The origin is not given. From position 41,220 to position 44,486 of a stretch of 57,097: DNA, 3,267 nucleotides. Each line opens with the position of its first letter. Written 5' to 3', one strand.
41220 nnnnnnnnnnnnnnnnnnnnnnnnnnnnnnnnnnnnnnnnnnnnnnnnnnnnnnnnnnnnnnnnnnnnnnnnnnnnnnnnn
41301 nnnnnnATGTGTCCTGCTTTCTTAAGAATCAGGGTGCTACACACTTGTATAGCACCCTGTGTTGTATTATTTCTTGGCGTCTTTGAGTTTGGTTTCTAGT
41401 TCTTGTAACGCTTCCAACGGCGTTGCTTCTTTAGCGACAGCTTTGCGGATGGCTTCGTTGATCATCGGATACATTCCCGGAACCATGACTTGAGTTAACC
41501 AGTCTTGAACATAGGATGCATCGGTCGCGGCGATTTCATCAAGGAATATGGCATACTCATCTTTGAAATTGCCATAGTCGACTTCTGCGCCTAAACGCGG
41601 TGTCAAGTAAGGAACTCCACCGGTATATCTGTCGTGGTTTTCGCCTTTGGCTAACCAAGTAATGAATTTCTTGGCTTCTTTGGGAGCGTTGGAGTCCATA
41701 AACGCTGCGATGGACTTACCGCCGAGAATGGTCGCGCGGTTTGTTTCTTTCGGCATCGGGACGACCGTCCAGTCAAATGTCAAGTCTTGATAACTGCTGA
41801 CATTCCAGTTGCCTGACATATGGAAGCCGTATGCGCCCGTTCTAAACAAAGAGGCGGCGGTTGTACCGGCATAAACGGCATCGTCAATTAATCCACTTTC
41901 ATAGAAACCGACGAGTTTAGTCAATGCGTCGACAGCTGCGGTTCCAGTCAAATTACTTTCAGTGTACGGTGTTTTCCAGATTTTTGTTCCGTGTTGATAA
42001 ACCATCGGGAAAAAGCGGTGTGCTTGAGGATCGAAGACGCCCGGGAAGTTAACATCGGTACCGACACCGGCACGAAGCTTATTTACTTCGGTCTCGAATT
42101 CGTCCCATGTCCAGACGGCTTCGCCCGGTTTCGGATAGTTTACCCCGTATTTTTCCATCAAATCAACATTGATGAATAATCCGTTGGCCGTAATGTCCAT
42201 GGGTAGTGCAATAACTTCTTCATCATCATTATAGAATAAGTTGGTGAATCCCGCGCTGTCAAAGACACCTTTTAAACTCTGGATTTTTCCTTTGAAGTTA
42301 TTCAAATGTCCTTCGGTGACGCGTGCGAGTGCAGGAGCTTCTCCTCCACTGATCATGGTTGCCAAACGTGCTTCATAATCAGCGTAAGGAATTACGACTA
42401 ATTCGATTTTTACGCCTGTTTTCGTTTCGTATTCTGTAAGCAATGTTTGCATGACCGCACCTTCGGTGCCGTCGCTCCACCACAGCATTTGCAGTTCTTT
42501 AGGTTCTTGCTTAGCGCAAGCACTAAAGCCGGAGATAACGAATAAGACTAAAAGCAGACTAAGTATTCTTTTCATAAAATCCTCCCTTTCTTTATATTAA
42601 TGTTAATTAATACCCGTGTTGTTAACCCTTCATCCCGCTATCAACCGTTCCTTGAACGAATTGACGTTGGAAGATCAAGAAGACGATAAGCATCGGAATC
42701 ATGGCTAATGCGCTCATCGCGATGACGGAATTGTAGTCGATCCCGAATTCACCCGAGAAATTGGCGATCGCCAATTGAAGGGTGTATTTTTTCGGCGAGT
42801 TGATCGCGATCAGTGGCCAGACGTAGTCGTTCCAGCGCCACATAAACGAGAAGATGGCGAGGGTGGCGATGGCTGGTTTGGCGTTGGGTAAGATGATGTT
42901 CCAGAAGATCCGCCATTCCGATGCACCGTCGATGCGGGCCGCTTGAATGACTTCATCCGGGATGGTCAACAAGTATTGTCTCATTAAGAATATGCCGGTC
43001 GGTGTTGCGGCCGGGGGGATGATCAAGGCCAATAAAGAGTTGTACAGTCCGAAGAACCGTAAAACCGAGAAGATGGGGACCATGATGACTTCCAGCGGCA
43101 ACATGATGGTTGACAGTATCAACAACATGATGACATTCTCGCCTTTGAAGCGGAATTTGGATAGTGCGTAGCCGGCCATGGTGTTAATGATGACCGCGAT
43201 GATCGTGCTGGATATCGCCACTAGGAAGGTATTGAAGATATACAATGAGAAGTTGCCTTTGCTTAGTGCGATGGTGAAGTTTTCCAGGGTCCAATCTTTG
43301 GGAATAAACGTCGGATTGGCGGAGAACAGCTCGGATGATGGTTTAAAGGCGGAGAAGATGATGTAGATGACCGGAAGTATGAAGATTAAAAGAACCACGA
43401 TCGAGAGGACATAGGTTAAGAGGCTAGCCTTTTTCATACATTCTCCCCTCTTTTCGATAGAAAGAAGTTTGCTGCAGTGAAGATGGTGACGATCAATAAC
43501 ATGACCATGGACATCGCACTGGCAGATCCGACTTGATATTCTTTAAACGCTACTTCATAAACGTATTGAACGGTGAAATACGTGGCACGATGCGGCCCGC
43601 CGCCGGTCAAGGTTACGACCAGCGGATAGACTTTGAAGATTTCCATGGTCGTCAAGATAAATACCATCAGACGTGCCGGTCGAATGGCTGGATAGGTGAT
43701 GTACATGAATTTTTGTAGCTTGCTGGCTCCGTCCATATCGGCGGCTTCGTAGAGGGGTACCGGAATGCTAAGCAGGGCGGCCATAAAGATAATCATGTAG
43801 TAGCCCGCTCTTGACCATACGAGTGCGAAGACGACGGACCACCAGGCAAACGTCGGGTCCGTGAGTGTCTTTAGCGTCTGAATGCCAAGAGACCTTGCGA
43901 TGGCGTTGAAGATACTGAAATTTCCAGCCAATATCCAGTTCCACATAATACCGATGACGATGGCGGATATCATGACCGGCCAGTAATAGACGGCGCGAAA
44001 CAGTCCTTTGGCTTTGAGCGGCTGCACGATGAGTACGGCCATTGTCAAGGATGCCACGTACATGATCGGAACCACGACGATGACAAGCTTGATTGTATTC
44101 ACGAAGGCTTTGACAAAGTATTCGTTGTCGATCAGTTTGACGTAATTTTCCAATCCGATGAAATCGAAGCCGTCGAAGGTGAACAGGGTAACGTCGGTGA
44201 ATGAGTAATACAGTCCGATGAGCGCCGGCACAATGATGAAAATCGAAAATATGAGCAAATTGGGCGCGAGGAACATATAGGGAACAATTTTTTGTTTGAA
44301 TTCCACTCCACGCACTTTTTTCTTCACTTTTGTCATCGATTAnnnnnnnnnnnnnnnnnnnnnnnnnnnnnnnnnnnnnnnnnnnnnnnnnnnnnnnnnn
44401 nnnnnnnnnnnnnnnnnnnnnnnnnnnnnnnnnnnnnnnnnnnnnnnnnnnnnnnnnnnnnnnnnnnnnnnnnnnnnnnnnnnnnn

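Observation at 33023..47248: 14-gene sulfoquinovose operon: transketolase-type sulfoglycolysis ending in sulfoacetate plus ATP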

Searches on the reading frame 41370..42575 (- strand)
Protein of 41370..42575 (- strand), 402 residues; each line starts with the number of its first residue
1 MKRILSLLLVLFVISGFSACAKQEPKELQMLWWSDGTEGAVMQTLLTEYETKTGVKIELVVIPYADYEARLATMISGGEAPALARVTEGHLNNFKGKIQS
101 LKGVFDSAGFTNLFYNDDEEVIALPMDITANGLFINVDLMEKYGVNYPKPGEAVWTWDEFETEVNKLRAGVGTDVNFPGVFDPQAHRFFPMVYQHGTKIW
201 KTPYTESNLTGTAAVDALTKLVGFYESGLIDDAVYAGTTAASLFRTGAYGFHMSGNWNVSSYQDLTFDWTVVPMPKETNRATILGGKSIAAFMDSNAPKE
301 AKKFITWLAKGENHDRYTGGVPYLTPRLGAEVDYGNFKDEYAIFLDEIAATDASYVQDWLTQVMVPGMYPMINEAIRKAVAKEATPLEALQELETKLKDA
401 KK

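Call 5: search_protein_families(library=pfam, proteins=[window:41370-42575:-])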
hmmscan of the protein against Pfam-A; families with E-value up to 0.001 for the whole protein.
window:41370-42575:- (402 aa): 2 families
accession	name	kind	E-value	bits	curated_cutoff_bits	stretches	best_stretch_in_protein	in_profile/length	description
PF13416.11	SBP_bac_8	-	1e-28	101.4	27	1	45-331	2-266/279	Bacterial extracellular solute-binding protein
PF01547.30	SBP_bac_1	-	3.7e-24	86.7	26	1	34-310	2-302/307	Bacterial extracellular solute-binding protein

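Call 6: search_protein_families(library=ncbifam, proteins=[window:41370-42575:-])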
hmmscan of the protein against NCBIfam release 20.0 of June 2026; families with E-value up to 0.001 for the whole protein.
window:41370-42575:- (402 aa): 2 families
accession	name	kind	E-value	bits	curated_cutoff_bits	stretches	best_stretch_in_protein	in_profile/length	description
NF053763.1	ABCarbgalBndGanS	equivalog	5.6e-10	38.5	700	1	22-317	33-336/420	galactooligosaccharide ABC transporter substrate-binding protein GanS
TIGR03850.1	bind_CPR_0540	equivalog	0.00041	19.1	299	0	102-308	135-345/437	carbohydrate ABC transporter substrate-binding protein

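Call 21: search_solved_structures(query=window:41370-42575:-, max_evalue=0.001)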
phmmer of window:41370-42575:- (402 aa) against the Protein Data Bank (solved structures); distinct sequences matched with E-value up to 0.001: 15.
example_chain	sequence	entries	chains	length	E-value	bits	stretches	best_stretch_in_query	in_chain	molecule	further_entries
5f7v_A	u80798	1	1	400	7.3e-16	61.2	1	26-313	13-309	Lmo0181 protein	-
5ysb_A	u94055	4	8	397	2.2e-13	53.1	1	32-312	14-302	Lin1841 protein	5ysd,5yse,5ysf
4hs7_A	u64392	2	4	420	2.6e-08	36.3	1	22-332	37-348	Bacterial extracellular solute-binding protein, putative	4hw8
3uor_A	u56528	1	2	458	2.1e-07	33.4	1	15-328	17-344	ABC transporter sugar binding protein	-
6q5g_A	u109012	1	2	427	3.4e-07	32.6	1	42-334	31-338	Sugar ABC transporter substrate-binding protein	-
6h0h_A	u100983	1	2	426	3.5e-07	32.6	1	42-334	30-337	Probable solute binding protein of ABC transporter system for sugars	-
5z6b_A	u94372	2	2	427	5.9e-07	31.9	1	5-191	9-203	Putative ABC transporter substrate-binding protein YesO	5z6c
6dtu_A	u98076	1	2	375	7e-06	28.3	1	31-328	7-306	maltose-binding protein MalE1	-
4r6k_A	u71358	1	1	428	7e-06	28.3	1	12-191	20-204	SOLUTE-BINDING PROTEIN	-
2gha_A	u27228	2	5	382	7.5e-06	28.2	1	31-328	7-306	maltose ABC transporter, periplasmic maltose-binding protein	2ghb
4rk2_A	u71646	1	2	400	9.6e-05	24.6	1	23-179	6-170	Putative sugar ABC transporter, substrate-binding protein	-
2zyk_A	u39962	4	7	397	0.00011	24.4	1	18-312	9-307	Solute-binding protein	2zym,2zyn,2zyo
8xba_A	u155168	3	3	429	0.00014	24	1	43-190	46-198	XylA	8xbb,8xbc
6rjy_A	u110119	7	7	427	0.0002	23.5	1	29-309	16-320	Arabino-oligosaccharids-binding protein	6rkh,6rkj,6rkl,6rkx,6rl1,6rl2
6dts_A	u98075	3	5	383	0.00097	21.3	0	32-293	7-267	maltose-binding protein MalE2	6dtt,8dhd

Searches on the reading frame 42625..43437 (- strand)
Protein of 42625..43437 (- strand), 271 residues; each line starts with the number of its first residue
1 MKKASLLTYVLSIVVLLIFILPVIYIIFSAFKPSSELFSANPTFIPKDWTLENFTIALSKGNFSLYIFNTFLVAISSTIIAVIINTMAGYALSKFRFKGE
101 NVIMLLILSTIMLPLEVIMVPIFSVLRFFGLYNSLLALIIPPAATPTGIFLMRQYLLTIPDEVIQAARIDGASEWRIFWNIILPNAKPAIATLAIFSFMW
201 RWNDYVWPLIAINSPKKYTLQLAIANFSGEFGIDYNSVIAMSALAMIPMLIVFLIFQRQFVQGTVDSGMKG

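Call 5: search_protein_families(library=pfam, proteins=[window:42625-43437:-])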
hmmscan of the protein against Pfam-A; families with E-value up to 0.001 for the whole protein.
window:42625-43437:- (271 aa): 1 family
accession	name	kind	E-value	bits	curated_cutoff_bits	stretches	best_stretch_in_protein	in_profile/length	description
PF00528.27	BPD_transp_1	-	1.5e-25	90.4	26.4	1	88-263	4-181/184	Binding-protein-dependent transport system inner membrane component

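Call 58: search_protein_families(library=ncbifam, proteins=[window:42625-43437:-], max_evalue=1e-10)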
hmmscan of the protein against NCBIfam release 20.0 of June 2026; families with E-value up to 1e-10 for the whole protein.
window:42625-43437:- (271 aa): 5 families
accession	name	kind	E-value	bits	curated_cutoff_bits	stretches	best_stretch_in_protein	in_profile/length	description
NF008210.0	PRK10973.1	equivalog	7.2e-47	160.4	297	1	6-267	10-279/281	sn-glycerol-3-phosphate ABC transporter permease UgpE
NF040932.1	ABC_arch_GlcU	equivalog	2.3e-43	148.8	340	1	6-268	3-268/272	glucose ABC transporter permease GlcU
NF008231.0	PRK10998.1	equivalog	8.5e-20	71.5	261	1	6-271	14-296/296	maltose ABC transporter permease MalG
NF007047.0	PRK09500.1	equivalog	9.4e-12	45.1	326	1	8-252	7-244/257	spermidine/putrescine ABC transporter permease PotC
NF011624.0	PRK15050.1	equivalog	1.6e-11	43.9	247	0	156-258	184-284/297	2-aminoethylphosphonate ABC transporter permease subunit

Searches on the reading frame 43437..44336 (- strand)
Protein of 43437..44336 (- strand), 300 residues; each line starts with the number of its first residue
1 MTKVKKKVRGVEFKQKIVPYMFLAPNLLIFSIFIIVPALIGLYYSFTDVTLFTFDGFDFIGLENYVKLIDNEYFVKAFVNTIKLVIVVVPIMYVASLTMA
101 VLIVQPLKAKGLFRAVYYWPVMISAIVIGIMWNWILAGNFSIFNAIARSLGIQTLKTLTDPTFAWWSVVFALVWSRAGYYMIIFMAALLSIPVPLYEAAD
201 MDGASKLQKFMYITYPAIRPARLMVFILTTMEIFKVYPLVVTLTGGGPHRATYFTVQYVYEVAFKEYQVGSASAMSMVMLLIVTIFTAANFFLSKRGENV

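Call 5: search_protein_families(library=pfam, proteins=[window:43437-44336:-])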
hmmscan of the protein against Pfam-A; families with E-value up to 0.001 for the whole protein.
window:43437-44336:- (300 aa): 1 family
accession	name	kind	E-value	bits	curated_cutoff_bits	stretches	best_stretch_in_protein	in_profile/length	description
PF00528.27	BPD_transp_1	-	9.9e-14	51.9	26.4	1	95-296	4-181/184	Binding-protein-dependent transport system inner membrane component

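Call 58: search_protein_families(library=ncbifam, proteins=[window:43437-44336:-], max_evalue=1e-10)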
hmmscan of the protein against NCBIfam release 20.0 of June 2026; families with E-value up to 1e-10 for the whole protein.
window:43437-44336:- (300 aa): 4 families
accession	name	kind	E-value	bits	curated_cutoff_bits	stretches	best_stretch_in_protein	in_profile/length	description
NF007852.0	PRK10561.1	equivalog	2.2e-39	136.1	335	1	12-292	7-286/295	sn-glycerol-3-phosphate ABC transporter permease UgpA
NF040931.1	ABC_arch_GlcT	equivalog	1.9e-23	83.5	360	1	27-285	5-262/278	glucose ABC transporter permease GlcT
NF008232.0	PRK10999.1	equivalog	8.9e-18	64.3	392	1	59-295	264-516/520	maltose ABC transporter permease MalF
TIGR03262.1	PhnU2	equivalog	1.6e-11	43.6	593.25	1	24-286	8-248/546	putative 2-aminoethylphosphonate ABC transporter permease subunit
